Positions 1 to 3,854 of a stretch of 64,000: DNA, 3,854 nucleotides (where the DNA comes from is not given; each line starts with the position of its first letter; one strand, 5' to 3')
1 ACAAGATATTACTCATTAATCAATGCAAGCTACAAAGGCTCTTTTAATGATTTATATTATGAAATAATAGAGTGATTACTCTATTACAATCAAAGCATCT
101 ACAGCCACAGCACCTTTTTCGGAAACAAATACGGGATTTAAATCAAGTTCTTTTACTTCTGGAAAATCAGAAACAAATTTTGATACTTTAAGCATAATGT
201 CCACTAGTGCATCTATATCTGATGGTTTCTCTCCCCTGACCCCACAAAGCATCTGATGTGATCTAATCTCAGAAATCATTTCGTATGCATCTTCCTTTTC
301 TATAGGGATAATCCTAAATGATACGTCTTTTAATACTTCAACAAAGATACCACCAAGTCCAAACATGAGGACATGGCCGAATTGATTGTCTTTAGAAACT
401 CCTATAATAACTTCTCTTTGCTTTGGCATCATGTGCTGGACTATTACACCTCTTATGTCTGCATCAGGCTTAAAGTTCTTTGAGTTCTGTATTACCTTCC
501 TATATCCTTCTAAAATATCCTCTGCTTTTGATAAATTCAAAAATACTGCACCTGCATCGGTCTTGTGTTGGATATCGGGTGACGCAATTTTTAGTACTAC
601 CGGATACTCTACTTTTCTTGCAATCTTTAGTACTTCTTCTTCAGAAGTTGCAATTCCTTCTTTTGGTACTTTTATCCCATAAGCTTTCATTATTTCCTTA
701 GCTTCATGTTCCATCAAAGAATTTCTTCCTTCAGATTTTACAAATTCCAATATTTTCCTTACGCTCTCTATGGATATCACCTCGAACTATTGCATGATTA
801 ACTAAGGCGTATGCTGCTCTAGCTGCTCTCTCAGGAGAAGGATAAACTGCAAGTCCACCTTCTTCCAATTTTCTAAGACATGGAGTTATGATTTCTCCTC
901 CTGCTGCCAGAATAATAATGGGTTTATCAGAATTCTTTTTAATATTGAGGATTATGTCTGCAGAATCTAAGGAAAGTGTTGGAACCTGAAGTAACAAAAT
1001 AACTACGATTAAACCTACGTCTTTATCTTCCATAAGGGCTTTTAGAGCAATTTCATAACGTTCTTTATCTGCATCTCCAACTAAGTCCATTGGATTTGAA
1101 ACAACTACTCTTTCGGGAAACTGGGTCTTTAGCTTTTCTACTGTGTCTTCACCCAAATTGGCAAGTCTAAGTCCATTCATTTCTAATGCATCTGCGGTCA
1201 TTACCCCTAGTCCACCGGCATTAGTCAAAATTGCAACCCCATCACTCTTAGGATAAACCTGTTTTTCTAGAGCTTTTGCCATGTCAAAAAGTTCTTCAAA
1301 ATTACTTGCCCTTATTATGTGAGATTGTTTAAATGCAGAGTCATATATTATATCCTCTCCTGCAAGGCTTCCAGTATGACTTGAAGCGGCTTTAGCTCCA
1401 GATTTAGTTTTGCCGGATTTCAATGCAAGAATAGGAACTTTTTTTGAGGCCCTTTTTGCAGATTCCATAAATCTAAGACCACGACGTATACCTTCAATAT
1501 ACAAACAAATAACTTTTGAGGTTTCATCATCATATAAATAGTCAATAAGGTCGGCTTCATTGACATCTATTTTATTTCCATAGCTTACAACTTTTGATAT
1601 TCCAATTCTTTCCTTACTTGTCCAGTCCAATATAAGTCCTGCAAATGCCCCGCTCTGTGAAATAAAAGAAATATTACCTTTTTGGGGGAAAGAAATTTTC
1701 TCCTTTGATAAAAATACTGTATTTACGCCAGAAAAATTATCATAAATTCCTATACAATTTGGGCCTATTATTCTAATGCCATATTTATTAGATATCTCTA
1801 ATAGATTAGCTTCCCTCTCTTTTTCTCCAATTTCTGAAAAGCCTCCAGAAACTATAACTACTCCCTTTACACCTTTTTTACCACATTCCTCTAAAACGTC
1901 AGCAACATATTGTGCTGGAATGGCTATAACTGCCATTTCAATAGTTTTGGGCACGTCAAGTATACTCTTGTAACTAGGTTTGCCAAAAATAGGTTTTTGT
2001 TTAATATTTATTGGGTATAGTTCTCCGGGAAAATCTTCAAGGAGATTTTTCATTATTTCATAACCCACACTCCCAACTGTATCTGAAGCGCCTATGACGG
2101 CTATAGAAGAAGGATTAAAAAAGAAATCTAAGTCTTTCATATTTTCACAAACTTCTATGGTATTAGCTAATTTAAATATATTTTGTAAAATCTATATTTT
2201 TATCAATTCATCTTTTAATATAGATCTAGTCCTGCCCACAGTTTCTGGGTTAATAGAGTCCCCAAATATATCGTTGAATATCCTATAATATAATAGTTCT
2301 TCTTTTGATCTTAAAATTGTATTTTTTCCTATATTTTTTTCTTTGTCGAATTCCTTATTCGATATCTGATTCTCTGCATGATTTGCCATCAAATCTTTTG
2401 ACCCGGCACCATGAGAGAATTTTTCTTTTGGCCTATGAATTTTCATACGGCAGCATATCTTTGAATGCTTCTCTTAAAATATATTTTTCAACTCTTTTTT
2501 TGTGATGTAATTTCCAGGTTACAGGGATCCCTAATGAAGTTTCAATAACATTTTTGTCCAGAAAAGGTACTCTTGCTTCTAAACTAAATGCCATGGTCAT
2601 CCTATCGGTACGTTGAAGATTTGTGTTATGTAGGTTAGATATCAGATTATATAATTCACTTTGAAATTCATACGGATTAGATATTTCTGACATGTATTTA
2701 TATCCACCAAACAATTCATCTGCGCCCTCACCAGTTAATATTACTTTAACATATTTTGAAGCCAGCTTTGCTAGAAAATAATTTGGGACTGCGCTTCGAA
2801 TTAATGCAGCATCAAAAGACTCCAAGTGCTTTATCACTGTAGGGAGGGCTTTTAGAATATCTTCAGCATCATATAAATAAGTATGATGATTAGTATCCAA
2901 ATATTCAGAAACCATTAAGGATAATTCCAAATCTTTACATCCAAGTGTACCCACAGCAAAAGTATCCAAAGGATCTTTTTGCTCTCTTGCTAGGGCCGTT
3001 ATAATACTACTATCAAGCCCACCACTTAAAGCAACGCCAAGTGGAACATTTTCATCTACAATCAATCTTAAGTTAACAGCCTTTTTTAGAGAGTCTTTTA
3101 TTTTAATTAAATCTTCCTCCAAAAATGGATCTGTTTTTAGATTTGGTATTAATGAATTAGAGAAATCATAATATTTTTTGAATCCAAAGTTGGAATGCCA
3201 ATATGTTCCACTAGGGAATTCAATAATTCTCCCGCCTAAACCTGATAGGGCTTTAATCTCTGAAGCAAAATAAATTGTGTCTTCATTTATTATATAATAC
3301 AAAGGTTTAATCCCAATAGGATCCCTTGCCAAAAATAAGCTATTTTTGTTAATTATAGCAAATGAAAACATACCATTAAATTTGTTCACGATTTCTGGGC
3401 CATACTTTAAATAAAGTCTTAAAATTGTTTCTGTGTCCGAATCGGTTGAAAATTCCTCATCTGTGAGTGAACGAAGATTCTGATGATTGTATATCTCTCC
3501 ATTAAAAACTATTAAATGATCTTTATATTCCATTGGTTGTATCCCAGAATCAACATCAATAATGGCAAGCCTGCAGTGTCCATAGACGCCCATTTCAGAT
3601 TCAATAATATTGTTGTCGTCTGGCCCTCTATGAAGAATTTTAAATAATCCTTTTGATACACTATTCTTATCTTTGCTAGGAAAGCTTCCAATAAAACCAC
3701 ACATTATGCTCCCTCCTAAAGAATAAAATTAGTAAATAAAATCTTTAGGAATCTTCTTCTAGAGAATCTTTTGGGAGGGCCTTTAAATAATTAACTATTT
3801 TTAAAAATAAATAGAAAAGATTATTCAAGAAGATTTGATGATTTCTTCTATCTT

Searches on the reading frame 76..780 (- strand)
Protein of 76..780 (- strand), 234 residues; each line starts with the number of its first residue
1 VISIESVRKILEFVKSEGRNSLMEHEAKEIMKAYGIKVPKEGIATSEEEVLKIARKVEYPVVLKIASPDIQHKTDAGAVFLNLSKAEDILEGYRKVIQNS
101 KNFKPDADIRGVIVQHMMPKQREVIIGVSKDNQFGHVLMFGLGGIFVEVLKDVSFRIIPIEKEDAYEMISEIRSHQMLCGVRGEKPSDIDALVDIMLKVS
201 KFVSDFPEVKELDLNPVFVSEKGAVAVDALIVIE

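Call 64: search_protein_families(library=pfam, proteins=[window:76-780:-], max_evalue=0.001)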
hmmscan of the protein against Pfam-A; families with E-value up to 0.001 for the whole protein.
window:76-780:- (234 aa): 2 families
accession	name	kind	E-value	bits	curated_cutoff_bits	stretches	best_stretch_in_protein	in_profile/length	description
PF13549.11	ATP-grasp_5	-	6.9e-85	284.3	27.6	1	15-233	3-221/221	ATP-grasp domain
PF08442.15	ATP-grasp_2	-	1.3e-06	28.6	29.5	1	22-178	2-163/202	ATP-grasp domain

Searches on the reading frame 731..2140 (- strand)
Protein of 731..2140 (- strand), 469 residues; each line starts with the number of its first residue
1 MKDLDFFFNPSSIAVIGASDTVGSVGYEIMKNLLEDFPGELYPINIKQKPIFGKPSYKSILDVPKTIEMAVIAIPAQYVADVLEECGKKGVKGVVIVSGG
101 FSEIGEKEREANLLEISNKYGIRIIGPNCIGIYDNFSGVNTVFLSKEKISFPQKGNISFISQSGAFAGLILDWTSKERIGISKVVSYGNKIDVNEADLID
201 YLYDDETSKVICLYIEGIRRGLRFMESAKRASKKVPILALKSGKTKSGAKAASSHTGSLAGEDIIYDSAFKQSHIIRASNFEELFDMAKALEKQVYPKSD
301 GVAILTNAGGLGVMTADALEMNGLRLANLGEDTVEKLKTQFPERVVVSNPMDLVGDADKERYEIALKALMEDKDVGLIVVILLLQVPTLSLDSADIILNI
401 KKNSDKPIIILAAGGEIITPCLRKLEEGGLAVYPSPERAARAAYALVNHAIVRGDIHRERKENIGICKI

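Call 64: search_protein_families(library=pfam, proteins=[window:731-2140:-], max_evalue=0.001)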
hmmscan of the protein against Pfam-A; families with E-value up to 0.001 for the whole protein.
window:731-2140:- (469 aa): 4 families
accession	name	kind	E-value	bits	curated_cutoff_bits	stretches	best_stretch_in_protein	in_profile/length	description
PF13607.11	Succ_CoA_lig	-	8.4e-55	184.7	27.4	1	154-291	1-138/138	Succinyl-CoA ligase like flavodoxin domain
PF13380.12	CoA_binding_2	-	2.3e-25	89.8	22.8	1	12-133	2-114/116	CoA binding domain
PF02629.25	CoA_binding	-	1.9e-11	45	22.3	1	10-98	3-95/97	CoA binding domain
PF19045.5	Ligase_CoA_2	-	1e-08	35.8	23.7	1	302-425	1-129/162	Ligase-CoA domain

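Call 66: find_encoding_contigs(protein=window:731-2140:-, flank=6000, max_places=8)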
Protein window:731-2140:- (469 aa): 6 contigs read that carry it; 6 places shown.
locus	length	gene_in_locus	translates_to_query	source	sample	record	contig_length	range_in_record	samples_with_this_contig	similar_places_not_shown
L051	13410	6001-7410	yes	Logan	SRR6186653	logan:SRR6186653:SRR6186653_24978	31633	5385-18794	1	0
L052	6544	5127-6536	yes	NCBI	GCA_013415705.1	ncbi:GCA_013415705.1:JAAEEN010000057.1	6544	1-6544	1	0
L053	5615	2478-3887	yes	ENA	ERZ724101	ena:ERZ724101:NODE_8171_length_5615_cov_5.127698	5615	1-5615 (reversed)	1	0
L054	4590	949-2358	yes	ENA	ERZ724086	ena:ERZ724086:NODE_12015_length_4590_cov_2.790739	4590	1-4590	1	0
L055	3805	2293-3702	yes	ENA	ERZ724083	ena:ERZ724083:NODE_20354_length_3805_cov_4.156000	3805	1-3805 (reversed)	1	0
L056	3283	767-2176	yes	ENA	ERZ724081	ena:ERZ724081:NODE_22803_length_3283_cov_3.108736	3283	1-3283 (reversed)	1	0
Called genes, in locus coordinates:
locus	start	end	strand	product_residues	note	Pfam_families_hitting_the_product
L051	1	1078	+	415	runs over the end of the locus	PF02812:ELFV_dehydrog_N, PF00208:ELFV_dehydrog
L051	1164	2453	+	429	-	PF18195:GatD_N, PF00710:Asparaginase, PF17763:Asparaginase_C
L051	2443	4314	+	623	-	PF02934:GatB_N, PF02938:GAD, PF02637:GatB_Yqey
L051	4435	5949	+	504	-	PF13522:GATase_6, PF13537:GATase_7, PF00733:Asn_synthase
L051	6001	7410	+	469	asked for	PF02629:CoA_binding, PF13380:CoA_binding_2, PF13607:Succ_CoA_lig, PF19045:Ligase_CoA_2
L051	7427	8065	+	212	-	PF08442:ATP-grasp_2 (weak), PF13549:ATP-grasp_5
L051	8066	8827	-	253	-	PF04473:DUF553, PF06035:Peptidase_C93 (weak), PF01841:Transglut_core, PF24656:CEPT76_peptidase (weak)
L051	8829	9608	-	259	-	PF01841:Transglut_core (weak)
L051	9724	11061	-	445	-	PF00890:FAD_binding_2 (faint), PF03486:HI0933_like (faint), PF05834:Lycopene_cycl (faint), PF07992:Pyr_redox_2, PF13450:NAD_binding_8 (faint), PF13738:Pyr_redox_3 (faint), PF00070:Pyr_redox, PF02852:Pyr_redox_dim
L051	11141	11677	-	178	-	-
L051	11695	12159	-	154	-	PF06210:DUF1003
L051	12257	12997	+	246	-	PF08713:DNA_alkylation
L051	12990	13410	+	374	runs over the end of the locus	PF14716:HHH_8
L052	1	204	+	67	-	PF00208:ELFV_dehydrog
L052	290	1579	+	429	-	PF18195:GatD_N, PF00710:Asparaginase, PF17763:Asparaginase_C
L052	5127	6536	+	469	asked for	PF02629:CoA_binding, PF13380:CoA_binding_2, PF13607:Succ_CoA_lig, PF19045:Ligase_CoA_2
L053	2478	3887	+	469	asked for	PF02629:CoA_binding, PF13380:CoA_binding_2, PF13607:Succ_CoA_lig, PF19045:Ligase_CoA_2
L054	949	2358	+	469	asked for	PF02629:CoA_binding, PF13380:CoA_binding_2, PF13607:Succ_CoA_lig, PF19045:Ligase_CoA_2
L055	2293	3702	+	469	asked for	PF02629:CoA_binding, PF13380:CoA_binding_2, PF13607:Succ_CoA_lig, PF19045:Ligase_CoA_2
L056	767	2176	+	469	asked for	PF02629:CoA_binding, PF13380:CoA_binding_2, PF13607:Succ_CoA_lig, PF19045:Ligase_CoA_2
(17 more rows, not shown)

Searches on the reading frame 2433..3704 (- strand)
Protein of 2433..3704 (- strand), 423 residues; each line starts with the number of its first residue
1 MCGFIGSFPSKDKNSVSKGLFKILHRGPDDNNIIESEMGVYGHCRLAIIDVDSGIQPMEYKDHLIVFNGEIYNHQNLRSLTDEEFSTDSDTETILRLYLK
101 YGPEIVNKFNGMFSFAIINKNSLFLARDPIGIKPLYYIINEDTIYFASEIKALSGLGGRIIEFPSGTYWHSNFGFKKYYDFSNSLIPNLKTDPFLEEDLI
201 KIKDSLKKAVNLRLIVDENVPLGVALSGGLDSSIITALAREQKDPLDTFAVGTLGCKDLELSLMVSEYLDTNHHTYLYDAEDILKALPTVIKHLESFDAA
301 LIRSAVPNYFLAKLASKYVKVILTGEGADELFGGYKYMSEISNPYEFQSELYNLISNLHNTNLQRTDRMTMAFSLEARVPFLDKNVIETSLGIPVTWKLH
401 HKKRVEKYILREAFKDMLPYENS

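Call 64: search_protein_families(library=pfam, proteins=[window:2433-3704:-], max_evalue=0.001)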
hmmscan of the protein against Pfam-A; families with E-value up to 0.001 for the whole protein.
window:2433-3704:- (423 aa): 4 families
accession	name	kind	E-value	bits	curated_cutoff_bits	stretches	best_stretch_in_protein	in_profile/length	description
PF00733.27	Asn_synthase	-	6.6e-63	213.9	21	2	201-339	1-139/354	Asparagine synthase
PF13537.11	GATase_7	-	7.7e-38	129.7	25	1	43-153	1-121/123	Glutamine amidotransferase domain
PF13522.11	GATase_6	-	4.4e-34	117.7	27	1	28-149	1-130/130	Glutamine amidotransferase domain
PF12481.13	DUF3700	-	4.7e-05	23.4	27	1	104-187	124-211/228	Aluminium induced protein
